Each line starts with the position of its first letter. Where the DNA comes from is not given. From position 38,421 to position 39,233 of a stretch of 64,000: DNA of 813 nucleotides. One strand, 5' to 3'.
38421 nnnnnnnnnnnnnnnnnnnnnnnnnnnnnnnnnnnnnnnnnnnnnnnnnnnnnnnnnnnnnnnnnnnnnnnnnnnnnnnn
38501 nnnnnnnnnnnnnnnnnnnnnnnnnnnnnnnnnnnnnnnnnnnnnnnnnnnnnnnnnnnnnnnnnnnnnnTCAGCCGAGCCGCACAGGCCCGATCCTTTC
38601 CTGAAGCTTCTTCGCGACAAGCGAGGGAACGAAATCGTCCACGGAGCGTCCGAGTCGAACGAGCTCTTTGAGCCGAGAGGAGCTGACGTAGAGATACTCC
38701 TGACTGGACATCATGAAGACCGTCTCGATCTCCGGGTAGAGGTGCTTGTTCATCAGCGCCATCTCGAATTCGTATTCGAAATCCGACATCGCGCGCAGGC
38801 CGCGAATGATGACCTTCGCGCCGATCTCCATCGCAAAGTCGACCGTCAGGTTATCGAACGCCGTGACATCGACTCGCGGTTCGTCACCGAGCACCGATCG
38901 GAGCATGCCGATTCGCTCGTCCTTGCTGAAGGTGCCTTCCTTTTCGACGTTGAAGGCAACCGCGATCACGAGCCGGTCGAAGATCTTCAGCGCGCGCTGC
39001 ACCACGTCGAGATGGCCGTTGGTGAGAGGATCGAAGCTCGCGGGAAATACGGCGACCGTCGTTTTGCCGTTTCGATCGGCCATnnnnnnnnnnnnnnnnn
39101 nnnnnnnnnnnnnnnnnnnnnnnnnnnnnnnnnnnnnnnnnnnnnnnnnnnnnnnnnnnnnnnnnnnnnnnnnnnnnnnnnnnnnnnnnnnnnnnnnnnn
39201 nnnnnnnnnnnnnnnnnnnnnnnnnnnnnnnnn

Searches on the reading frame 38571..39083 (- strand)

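Call 38: search_protein_families(library=pfam, proteins=[window:38571-39083:-], max_evalue=0.00001)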
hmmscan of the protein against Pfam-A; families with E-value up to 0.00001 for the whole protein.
window:38571-39083:- (170 aa): 1 family
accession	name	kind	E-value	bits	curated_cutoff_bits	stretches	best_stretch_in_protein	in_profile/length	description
PF01467.32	CTP_transf_like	-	7e-26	91.4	21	1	13-140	2-132/133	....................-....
